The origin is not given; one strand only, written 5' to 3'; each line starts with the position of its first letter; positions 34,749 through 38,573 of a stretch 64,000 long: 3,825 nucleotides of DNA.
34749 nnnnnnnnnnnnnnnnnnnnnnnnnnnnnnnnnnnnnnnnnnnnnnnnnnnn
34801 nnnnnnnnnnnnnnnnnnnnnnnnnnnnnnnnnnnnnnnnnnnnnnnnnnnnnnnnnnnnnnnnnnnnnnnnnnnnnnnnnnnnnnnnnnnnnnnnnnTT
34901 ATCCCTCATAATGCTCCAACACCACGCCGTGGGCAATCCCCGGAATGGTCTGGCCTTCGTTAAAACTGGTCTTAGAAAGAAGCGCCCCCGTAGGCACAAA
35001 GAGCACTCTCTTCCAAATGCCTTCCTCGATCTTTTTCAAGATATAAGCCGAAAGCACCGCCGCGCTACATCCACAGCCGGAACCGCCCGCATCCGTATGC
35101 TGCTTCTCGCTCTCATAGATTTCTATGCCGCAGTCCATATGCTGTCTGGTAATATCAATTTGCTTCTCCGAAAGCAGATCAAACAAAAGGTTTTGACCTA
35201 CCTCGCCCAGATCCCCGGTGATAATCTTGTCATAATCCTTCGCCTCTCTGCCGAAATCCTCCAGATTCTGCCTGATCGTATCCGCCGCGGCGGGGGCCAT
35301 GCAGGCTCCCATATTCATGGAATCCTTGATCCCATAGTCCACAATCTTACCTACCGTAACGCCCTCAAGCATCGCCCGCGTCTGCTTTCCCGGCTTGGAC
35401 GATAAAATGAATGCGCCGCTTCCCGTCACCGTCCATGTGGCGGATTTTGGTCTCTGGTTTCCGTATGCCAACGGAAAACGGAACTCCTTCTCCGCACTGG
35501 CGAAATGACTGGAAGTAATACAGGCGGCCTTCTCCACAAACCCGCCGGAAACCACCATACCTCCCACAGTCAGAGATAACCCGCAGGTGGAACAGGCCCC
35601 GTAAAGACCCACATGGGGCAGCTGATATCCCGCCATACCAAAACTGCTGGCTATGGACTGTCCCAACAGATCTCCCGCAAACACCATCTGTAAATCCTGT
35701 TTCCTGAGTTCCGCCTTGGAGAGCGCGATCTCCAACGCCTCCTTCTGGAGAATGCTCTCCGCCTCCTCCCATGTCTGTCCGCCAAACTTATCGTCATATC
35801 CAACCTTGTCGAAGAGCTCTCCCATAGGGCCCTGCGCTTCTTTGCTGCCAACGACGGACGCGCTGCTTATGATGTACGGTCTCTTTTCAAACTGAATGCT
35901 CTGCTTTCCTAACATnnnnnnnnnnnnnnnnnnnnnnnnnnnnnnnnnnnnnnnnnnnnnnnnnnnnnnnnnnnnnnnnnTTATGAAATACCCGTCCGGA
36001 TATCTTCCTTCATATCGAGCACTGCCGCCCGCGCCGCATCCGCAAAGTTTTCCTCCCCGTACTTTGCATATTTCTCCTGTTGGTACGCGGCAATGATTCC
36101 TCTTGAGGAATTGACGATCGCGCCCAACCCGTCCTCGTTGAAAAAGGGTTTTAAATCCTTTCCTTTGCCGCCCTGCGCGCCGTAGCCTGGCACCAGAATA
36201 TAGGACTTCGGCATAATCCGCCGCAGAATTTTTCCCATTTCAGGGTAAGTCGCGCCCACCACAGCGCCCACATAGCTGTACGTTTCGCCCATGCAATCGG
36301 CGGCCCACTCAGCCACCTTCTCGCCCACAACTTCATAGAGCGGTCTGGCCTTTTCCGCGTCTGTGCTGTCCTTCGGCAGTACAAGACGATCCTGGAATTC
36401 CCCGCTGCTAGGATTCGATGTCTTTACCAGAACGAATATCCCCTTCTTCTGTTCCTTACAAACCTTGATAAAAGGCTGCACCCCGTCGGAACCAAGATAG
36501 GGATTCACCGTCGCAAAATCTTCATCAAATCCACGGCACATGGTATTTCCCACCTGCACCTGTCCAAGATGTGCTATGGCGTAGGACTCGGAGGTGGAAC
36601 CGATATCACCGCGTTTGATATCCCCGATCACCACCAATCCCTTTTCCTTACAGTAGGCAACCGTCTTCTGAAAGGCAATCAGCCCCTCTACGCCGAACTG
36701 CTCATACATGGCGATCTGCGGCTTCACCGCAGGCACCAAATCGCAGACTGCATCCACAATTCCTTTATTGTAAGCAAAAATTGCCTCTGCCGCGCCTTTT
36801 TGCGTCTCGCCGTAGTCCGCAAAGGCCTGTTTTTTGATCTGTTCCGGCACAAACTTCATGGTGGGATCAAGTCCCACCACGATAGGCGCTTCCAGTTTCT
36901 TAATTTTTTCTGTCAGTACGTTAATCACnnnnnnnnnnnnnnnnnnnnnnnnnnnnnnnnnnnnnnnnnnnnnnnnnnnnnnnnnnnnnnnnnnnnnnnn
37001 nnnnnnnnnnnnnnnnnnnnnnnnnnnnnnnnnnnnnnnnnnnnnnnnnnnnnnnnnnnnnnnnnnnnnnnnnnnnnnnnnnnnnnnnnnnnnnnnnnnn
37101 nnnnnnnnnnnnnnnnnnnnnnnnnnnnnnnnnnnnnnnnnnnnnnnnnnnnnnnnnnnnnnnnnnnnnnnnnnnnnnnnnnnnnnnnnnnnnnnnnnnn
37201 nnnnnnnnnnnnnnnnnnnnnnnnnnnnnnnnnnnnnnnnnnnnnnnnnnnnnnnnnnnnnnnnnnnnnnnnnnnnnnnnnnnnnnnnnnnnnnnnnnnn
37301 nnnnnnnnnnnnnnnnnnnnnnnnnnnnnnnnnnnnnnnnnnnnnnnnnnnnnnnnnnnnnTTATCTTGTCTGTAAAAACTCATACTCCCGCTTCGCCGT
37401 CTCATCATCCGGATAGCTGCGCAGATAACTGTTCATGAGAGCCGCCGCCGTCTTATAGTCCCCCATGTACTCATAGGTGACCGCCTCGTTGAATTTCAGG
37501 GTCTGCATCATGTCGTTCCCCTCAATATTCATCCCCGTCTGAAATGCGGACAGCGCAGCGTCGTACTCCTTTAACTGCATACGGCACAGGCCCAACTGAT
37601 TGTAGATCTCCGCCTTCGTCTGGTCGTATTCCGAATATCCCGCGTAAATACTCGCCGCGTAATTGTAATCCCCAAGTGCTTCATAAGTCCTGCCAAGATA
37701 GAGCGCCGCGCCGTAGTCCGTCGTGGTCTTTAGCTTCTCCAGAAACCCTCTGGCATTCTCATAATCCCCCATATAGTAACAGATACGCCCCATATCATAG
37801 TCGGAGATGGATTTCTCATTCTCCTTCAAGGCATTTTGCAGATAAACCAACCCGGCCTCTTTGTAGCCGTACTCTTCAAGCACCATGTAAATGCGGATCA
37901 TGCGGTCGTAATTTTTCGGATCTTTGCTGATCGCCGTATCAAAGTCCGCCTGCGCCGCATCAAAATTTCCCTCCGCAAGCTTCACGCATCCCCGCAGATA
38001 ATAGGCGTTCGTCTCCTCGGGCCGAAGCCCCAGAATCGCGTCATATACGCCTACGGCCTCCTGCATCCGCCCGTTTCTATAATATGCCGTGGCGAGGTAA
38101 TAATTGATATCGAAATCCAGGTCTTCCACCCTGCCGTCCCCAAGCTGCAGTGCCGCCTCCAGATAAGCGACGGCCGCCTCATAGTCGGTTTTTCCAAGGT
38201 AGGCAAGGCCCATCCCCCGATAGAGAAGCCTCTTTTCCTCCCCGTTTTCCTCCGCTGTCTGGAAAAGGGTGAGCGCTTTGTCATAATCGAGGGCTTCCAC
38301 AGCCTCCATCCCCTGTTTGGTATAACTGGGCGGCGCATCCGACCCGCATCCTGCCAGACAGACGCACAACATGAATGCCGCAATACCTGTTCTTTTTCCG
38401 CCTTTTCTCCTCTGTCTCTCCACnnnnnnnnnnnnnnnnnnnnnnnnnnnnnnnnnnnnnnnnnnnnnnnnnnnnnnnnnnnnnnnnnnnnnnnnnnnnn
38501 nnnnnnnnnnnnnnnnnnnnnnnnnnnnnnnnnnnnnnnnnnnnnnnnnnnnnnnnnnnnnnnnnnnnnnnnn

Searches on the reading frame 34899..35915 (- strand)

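Call 24: search_protein_families(library=pfam, proteins=[window:34899-35915:-])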
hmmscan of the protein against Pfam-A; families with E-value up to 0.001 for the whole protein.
window:34899-35915:- (338 aa): 1 family
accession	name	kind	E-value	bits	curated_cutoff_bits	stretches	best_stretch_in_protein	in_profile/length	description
PF07451.17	SpoVAD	-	6.6e-140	466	22.1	1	3-334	1-329/329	Stage V sporulation protein AD (SpoVAD)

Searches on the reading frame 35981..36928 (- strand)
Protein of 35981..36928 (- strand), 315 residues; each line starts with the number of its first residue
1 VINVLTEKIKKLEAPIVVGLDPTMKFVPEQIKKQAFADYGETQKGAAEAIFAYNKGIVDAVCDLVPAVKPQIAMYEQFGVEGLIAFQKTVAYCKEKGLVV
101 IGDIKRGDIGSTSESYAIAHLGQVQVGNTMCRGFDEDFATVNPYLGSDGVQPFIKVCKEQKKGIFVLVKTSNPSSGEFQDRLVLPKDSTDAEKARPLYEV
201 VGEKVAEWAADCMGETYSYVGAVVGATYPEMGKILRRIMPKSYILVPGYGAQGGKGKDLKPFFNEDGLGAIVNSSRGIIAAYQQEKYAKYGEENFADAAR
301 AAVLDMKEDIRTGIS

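Call 70: search_protein_families(library=pfam, proteins=[window:35981-36928:-], max_evalue=0.00001)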
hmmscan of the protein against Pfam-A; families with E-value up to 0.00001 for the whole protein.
window:35981-36928:- (315 aa): 1 family
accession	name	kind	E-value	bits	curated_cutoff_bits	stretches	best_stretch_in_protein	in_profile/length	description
PF00215.30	OMPdecase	-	3.3e-24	86.5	27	1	16-288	3-218/221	Orotidine 5'-phosphate decarboxylase / HUMPS family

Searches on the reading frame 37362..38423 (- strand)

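Call 70: search_protein_families(library=pfam, proteins=[window:37362-38423:-], max_evalue=0.00001)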
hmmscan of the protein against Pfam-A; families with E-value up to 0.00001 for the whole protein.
window:37362-38423:- (353 aa): 13 families
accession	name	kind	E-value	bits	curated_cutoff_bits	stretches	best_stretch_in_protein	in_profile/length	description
PF07719.23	TPR_2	-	3.9e-26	89.4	27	0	140-171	3-34/34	Tetratricopeptide repeat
PF13432.12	TPR_16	-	1.6e-22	80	32.7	1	71-136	3-63/65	Tetratricopeptide repeat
PF00515.34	TPR_1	-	1.3e-18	66.4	27.8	0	139-171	2-34/34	Tetratricopeptide repeat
PF14559.12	TPR_19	-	2.8e-18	66.4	25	0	77-143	3-64/68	Tetratricopeptide repeat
PF13181.12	TPR_8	-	8.3e-17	60.3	25.7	0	139-171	2-34/34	Tetratricopeptide repeat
PF13174.12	TPR_6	-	1.4e-15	57.2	26.3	0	312-339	5-32/33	Tetratricopeptide repeat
PF13424.12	TPR_12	-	1e-14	54.9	30.1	0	271-338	3-76/77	Tetratricopeptide repeat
PF13428.12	TPR_14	-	1.2e-14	53.8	23.5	0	106-143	3-40/44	Tetratricopeptide repeat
PF13371.12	TPR_9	-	3.1e-14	53.2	35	1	113-173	4-64/73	Tetratricopeptide repeat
PF13176.12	TPR_7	-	4.9e-12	45.3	27.9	0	110-139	5-34/36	Tetratricopeptide repeat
PF12895.13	ANAPC3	-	1.6e-08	35.1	27.2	0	219-295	3-80/82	Anaphase-promoting complex, cyclosome, subunit 3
PF23914.1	TPR_CcmH_CycH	-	1.8e-07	31.6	42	0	276-343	55-123/158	Cytochrome c-type biogenesis protein H TPR domain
PF14853.12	Fis1_TPR_C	-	5.4e-07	30.1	25.3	0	106-147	3-44/53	Fis1 C-terminal tetratricopeptide repeat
